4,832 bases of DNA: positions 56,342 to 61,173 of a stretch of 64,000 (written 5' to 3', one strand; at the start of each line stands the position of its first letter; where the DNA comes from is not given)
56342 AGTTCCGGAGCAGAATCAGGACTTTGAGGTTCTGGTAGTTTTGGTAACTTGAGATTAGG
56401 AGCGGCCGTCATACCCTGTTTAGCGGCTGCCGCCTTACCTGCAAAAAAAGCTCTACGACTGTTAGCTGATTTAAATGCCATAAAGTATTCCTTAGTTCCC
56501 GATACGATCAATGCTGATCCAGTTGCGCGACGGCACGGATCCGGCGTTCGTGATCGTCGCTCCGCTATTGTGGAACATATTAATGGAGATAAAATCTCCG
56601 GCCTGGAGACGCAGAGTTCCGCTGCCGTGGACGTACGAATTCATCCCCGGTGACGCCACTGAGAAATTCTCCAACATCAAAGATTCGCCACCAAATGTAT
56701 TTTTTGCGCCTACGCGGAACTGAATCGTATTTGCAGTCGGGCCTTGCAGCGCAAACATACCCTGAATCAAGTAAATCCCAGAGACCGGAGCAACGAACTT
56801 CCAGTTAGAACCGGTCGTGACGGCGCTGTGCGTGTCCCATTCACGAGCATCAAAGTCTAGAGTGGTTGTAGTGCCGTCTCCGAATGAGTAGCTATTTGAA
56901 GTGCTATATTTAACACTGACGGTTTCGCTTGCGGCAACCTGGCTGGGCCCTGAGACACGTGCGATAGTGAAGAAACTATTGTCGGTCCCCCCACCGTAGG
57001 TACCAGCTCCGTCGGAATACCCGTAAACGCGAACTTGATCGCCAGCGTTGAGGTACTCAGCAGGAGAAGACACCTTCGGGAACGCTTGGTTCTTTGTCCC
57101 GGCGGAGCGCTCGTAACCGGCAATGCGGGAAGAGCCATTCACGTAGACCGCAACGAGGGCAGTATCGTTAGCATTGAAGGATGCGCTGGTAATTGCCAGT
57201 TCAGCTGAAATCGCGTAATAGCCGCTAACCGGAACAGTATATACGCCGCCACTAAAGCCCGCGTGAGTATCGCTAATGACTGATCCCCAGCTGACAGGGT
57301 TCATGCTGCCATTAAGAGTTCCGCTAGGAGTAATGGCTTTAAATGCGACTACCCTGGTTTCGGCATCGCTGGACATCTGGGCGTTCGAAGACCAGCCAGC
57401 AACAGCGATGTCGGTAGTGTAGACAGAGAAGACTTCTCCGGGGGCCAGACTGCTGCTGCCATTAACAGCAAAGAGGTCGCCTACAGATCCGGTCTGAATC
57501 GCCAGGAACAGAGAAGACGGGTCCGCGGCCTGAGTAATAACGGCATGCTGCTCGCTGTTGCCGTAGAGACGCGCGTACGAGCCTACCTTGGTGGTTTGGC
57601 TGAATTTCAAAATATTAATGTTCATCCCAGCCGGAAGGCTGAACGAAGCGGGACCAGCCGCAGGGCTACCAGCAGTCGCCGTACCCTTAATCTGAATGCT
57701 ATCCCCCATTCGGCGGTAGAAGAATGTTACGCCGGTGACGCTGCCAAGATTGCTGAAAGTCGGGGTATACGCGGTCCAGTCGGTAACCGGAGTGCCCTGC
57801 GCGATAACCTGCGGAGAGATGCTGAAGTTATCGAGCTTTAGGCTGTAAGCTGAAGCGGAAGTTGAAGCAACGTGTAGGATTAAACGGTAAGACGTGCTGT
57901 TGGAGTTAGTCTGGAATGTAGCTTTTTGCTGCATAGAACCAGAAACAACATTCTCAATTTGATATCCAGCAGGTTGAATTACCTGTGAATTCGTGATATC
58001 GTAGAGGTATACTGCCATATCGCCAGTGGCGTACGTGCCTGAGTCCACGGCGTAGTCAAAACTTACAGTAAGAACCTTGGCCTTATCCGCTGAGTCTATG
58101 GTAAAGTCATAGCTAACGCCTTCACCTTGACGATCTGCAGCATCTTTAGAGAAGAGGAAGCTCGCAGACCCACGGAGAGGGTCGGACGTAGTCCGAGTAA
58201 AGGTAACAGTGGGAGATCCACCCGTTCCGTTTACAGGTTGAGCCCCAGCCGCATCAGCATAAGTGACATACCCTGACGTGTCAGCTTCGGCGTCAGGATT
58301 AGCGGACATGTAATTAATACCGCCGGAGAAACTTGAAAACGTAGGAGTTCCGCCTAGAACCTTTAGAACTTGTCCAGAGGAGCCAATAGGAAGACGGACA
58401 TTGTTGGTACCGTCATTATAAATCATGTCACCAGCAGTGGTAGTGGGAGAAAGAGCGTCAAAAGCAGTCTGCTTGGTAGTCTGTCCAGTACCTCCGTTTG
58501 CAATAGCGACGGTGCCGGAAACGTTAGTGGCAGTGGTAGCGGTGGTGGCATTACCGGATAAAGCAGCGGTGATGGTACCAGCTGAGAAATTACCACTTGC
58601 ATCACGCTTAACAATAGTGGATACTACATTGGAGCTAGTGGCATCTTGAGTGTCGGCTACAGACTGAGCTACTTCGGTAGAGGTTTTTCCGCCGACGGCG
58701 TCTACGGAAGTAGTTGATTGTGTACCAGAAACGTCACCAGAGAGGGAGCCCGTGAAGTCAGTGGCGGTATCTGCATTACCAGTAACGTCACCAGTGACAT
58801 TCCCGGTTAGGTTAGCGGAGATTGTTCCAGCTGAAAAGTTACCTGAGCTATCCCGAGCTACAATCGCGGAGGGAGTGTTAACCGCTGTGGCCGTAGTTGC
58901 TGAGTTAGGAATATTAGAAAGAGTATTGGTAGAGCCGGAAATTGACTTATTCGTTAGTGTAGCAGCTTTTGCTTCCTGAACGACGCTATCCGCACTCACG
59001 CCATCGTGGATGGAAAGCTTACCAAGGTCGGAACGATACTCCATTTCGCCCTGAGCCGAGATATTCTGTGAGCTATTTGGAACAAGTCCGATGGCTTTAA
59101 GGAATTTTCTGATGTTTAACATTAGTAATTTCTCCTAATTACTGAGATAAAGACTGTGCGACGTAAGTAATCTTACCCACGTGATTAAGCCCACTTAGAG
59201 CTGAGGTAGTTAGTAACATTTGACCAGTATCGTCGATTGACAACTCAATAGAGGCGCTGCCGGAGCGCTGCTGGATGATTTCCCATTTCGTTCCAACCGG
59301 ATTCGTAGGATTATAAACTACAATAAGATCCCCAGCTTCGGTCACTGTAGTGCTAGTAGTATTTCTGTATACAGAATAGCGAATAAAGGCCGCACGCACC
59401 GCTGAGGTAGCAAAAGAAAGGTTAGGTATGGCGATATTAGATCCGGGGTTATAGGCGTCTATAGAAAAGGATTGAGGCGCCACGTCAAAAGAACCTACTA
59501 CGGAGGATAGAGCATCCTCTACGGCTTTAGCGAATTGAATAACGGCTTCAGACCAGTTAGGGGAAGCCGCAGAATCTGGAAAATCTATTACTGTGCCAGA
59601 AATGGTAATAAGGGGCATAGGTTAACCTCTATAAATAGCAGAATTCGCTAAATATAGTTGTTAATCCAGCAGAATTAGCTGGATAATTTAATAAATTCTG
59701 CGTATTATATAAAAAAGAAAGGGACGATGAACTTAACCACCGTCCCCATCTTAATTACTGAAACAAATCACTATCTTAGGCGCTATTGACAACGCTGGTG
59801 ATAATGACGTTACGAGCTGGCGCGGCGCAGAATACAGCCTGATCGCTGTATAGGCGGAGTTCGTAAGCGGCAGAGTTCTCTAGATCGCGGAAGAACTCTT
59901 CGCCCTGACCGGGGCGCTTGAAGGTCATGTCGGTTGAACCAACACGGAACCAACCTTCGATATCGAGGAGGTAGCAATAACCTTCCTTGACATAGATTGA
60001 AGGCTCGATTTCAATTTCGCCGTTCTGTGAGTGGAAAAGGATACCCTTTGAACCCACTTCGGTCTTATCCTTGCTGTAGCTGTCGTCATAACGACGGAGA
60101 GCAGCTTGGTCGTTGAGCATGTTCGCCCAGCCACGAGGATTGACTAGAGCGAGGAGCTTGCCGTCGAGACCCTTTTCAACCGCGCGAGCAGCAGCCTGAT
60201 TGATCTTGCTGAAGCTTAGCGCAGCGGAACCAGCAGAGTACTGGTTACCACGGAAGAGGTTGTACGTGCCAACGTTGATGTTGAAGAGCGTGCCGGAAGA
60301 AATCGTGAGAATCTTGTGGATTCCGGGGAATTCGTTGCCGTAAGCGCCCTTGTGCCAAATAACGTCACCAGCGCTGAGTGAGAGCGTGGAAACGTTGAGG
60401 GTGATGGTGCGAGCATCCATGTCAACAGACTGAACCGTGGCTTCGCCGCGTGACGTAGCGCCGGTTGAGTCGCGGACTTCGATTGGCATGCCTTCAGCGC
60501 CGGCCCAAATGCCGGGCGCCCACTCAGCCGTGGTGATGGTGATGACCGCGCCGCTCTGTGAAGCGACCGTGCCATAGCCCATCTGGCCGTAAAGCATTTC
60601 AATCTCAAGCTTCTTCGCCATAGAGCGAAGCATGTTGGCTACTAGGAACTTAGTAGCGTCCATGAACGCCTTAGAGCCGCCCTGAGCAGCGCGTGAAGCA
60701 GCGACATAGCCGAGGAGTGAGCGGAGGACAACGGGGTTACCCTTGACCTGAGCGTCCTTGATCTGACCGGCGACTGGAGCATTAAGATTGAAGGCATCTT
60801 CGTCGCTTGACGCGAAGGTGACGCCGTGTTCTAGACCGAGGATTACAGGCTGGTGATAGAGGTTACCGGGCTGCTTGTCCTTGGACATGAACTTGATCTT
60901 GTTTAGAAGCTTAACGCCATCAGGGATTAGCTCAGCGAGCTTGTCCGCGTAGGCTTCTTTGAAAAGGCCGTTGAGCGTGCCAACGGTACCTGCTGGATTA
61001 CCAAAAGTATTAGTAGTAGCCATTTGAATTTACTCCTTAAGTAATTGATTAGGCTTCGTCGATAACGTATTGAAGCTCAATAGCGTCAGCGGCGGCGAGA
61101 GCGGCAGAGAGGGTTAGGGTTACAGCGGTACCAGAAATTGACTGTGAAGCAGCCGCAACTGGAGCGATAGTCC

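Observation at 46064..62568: Conserved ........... motif upstream of late operons: candidate phage-specific promoter without an RNAP gene in view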

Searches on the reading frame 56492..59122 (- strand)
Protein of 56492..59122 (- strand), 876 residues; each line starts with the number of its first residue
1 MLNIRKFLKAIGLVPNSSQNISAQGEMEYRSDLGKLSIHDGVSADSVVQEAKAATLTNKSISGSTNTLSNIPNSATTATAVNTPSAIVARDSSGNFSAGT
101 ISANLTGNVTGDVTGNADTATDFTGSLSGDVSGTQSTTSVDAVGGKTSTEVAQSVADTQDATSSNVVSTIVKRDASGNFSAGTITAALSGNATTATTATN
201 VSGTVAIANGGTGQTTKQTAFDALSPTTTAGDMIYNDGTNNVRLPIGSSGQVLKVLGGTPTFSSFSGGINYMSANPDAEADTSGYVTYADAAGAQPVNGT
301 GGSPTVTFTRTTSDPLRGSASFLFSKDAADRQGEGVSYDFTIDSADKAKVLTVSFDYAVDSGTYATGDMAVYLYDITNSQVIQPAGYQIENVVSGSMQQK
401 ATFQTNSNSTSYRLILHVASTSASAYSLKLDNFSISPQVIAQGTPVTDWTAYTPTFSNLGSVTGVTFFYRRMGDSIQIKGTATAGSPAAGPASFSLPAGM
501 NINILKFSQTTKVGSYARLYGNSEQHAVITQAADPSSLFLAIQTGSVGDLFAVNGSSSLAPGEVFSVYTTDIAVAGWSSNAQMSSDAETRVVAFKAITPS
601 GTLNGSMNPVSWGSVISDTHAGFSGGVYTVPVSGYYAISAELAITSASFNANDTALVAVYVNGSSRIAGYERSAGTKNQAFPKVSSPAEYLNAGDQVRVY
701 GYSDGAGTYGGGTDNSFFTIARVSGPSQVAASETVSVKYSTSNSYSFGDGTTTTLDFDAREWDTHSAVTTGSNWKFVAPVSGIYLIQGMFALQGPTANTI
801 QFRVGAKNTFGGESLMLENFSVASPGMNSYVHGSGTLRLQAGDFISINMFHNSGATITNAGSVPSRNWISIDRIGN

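Call 10: search_protein_families(library=phrogs, proteins=[window:56492-59122:-])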
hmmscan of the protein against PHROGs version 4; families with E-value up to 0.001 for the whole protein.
window:56492-59122:- (876 aa): 0 families

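Call 30: search_protein_families(library=pfam, max_evalue=1, proteins=[window:56492-59122:-])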
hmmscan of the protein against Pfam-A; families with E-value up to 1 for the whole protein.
window:56492-59122:- (876 aa): 0 families

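Call 73: search_solved_structures(query=window:56492-59122:-, max_evalue=5)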
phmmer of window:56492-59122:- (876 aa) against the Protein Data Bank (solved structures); distinct sequences matched with E-value up to 5: 0.

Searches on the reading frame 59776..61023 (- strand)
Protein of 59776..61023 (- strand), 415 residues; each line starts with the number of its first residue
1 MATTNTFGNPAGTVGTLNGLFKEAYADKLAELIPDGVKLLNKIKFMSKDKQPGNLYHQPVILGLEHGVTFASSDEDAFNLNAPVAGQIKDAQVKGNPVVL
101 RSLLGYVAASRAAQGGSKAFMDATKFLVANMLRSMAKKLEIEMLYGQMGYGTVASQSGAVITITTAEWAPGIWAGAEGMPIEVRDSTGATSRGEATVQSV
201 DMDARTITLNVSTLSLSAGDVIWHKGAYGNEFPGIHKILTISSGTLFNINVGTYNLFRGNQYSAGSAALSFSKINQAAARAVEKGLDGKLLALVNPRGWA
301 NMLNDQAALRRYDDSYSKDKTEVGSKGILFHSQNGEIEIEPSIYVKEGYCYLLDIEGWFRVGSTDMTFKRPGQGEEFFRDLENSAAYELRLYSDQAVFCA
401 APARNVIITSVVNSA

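Call 10: search_protein_families(library=phrogs, proteins=[window:59776-61023:-])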
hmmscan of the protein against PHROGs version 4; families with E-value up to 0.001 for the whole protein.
window:59776-61023:- (415 aa): 1 family
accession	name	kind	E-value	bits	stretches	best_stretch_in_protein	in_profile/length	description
phrog_14242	-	head and packaging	4.4e-11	43.1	1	13-273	4-257/396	major head protein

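Call 16: search_dna_similar(query=window:59776-61023:-, collection=phages, mode=protein, max_rows=25)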
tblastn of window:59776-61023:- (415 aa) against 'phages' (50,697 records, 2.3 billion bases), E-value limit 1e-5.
Records with a match: 1; places in all: 1; records where one place covers at least 80% of the query: 1.
Best place of each record, by identity: <60% 1.
By first word of the organism name: Proteobacteria 1.
By host as written in the record: Silvanigrella aquatica Nonnen-W8red 1.
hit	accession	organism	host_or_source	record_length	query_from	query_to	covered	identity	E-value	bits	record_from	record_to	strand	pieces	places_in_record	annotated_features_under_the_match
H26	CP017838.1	Proteobacteria phage MWH-Nonnen-W8red 1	Silvanigrella aquatica Nonnen-W8red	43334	20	415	95%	29.1%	7e-44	169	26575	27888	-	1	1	record has no annotation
